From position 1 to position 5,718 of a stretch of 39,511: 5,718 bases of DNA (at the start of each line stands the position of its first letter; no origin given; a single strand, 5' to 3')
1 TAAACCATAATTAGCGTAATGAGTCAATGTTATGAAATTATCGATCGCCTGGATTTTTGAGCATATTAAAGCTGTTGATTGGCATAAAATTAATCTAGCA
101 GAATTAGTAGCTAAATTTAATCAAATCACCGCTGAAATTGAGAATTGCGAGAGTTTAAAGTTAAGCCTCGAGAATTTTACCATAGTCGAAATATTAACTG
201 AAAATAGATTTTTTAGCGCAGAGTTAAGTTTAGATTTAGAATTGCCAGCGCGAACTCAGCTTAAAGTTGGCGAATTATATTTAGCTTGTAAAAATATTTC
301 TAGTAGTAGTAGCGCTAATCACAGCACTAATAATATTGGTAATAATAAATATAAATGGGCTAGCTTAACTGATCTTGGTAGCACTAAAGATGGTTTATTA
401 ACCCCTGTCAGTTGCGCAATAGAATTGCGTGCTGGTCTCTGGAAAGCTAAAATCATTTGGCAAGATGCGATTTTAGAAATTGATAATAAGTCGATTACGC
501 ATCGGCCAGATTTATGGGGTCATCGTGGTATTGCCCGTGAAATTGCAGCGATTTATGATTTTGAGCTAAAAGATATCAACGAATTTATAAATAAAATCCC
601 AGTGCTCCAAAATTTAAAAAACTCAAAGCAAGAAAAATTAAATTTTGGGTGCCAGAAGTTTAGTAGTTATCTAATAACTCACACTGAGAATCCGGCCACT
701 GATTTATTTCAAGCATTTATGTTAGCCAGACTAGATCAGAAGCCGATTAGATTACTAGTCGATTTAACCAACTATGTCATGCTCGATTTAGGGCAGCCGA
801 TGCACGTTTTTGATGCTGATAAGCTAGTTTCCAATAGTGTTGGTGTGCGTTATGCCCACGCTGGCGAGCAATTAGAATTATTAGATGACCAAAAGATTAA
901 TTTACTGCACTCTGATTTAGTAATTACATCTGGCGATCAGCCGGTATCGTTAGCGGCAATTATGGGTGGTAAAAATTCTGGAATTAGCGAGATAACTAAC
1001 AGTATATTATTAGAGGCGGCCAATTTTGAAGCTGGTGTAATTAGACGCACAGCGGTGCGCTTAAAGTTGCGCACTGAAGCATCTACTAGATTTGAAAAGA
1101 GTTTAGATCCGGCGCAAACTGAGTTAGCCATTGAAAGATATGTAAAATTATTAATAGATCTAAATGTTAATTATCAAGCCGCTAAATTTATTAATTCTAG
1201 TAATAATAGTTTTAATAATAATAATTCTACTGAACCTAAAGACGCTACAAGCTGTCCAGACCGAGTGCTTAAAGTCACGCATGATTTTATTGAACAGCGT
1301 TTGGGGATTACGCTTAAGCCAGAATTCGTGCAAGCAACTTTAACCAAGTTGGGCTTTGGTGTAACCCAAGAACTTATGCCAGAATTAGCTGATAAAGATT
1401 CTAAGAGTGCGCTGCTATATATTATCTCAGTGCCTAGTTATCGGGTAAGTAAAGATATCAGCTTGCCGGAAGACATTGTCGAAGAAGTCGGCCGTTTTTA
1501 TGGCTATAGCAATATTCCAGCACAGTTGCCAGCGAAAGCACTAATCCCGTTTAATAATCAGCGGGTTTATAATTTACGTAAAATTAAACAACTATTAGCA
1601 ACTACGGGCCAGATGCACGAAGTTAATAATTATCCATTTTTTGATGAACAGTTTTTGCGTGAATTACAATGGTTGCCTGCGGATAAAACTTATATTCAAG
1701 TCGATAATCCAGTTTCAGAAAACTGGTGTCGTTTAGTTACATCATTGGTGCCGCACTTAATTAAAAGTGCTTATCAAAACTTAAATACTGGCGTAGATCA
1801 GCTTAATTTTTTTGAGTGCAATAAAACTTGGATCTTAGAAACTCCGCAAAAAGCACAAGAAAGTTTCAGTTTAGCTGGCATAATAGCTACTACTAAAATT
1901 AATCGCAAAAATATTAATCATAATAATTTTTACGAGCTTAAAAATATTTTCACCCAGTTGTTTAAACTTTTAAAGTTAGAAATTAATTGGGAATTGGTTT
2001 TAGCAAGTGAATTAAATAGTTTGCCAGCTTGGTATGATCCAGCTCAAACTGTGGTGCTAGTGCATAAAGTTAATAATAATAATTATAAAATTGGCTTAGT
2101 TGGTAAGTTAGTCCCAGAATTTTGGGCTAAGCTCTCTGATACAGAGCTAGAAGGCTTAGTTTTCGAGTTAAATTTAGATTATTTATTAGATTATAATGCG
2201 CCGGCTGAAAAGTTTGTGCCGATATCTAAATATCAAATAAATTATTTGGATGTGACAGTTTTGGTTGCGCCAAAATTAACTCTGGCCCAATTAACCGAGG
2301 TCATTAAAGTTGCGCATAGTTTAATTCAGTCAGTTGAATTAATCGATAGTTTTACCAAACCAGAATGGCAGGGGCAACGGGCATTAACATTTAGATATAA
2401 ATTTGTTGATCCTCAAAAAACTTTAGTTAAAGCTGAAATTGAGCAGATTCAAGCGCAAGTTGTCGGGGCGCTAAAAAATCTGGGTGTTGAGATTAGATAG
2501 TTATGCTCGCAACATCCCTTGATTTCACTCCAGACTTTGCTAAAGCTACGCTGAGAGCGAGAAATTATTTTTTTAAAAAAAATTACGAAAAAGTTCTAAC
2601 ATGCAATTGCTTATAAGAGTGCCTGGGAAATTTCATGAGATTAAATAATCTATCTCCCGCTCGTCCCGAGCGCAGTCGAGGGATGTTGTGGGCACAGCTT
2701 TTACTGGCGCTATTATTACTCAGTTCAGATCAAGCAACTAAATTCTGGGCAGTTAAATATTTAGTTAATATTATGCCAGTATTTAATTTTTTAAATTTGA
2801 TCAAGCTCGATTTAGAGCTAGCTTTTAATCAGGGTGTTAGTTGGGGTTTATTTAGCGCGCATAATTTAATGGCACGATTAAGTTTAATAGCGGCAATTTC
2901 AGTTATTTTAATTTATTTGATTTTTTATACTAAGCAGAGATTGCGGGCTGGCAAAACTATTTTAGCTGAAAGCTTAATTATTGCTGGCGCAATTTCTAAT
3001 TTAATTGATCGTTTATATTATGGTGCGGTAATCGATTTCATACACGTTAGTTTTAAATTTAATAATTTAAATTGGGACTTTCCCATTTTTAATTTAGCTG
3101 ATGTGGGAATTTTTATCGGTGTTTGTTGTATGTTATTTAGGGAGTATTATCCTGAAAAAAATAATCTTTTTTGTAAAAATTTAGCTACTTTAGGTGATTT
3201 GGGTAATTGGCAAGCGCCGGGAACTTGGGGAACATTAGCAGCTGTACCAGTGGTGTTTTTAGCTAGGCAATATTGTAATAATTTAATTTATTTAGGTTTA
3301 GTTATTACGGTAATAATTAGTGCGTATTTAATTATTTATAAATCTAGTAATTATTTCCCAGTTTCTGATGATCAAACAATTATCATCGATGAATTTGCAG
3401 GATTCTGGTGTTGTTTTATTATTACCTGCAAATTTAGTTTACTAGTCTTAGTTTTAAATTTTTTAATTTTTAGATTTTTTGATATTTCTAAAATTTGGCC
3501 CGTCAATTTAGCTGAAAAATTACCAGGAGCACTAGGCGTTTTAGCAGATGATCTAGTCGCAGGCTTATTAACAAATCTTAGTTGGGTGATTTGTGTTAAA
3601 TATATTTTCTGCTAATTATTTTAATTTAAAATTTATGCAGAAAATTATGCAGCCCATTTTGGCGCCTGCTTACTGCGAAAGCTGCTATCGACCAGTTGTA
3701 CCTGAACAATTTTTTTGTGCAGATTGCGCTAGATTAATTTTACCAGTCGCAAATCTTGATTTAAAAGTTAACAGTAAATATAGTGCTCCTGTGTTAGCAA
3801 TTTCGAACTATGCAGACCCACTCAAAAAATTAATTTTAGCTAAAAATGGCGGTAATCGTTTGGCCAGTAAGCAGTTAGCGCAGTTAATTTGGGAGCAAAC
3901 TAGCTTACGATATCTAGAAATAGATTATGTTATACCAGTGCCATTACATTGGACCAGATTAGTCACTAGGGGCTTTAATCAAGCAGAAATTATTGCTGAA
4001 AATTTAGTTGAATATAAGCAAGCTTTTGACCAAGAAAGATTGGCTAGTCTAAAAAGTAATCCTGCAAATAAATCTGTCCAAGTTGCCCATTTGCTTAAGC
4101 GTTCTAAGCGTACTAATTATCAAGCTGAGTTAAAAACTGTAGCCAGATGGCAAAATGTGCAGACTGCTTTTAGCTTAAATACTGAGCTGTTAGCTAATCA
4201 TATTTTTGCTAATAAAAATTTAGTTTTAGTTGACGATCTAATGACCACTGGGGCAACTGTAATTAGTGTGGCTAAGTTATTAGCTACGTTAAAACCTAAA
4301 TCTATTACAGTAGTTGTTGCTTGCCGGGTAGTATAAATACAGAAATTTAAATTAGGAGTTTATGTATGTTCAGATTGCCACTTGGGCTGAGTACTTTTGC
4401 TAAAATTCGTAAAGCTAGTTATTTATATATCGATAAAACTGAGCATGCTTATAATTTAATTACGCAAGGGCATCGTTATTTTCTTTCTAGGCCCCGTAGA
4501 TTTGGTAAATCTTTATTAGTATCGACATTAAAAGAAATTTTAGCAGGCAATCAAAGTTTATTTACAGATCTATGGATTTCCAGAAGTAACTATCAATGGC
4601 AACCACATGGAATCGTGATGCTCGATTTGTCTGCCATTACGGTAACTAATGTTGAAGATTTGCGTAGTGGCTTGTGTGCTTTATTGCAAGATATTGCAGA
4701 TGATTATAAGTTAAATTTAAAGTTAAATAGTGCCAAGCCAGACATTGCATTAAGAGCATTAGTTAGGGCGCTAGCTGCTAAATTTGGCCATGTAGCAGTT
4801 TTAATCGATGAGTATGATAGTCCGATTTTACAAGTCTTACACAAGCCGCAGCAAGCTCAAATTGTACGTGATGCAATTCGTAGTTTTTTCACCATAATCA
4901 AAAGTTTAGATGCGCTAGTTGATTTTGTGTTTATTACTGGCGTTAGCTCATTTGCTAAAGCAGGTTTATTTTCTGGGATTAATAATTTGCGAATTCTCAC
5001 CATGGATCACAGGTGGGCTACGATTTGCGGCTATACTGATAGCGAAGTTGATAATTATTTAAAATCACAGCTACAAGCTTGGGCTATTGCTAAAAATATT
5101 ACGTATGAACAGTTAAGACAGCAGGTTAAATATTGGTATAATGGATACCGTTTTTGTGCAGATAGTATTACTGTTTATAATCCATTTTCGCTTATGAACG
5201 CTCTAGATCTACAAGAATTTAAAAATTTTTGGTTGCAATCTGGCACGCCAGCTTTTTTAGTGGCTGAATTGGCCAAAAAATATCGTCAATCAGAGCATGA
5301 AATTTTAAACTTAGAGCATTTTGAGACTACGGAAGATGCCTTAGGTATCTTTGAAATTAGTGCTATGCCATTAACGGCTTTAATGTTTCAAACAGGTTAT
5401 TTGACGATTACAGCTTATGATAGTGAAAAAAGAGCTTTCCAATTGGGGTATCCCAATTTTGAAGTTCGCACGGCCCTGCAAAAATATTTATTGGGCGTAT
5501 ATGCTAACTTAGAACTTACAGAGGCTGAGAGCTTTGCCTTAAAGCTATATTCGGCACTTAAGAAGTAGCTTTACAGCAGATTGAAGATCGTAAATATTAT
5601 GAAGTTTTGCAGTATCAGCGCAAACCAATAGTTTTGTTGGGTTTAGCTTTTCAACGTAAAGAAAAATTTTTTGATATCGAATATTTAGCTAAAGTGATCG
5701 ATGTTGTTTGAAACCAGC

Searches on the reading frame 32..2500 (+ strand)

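Call 21: search_protein_families(library=pfam, max_evalue=0.001, proteins=[window:32-2500:+])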
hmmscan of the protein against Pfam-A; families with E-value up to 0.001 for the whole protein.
window:32-2500:+ (822 aa): 4 families
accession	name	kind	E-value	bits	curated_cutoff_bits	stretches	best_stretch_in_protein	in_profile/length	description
PF03483.22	B3_4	-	1.7e-49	168.2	29.3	1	230-377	26-172/174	B3/4 domain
PF17759.6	tRNA_synthFbeta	-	3.5e-22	79.4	22.4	1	495-715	1-214/214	Phenylalanyl tRNA synthetase beta chain CLM domain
PF03484.21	B5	-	4.4e-14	52.9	28.6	1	414-492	2-67/67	tRNA synthetase B5 domain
PF03147.19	FDX-ACB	-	3.5e-13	50.2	31.1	1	732-822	1-94/94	Ferredoxin-fold anticodon binding domain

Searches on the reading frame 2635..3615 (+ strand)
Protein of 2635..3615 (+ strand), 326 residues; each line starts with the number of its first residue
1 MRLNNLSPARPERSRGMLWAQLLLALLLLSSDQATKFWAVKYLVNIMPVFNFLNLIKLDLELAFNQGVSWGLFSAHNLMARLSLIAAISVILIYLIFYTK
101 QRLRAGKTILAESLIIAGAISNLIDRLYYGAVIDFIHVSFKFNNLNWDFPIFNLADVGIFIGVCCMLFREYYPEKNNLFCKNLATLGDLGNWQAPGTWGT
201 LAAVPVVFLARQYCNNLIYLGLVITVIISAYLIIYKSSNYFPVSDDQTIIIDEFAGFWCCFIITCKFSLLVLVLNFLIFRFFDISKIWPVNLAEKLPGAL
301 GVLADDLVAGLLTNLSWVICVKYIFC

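Call 21: search_protein_families(library=pfam, max_evalue=0.001, proteins=[window:2635-3615:+])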
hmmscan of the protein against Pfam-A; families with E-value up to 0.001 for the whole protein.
window:2635-3615:+ (326 aa): 2 families
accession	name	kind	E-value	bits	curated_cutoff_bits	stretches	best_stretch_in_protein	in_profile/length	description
PF04608.18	PgpA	-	1.7e-31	109.5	28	1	183-319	2-139/141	Phosphatidylglycerophosphatase A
PF01252.23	Peptidase_A8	-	4.5e-29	101.9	25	1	24-168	1-138/142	Signal peptidase (SPase) II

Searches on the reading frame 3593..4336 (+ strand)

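Call 21: search_protein_families(library=pfam, max_evalue=0.001, proteins=[window:3593-4336:+])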
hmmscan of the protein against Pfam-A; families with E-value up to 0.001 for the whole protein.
window:3593-4336:+ (247 aa): 2 families
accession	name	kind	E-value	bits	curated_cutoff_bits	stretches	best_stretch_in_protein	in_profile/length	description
PF00156.33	Pribosyltran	-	2.6e-09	37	26.3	1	176-245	67-125/158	Phosphoribosyl transferase domain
PF15609.12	PRTase_2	-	6.7e-05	22.9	28.8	1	202-243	114-155/188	Phosphoribosyl transferase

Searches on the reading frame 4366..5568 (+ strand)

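Call 21: search_protein_families(library=pfam, max_evalue=0.001, proteins=[window:4366-5568:+])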
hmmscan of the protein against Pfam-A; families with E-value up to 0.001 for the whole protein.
window:4366-5568:+ (400 aa): 1 family
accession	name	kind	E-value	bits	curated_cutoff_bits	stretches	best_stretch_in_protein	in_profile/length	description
PF09820.16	AAA-ATPase_like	-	5.1e-54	183.6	26.1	1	5-202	1-201/201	Predicted AAA-ATPase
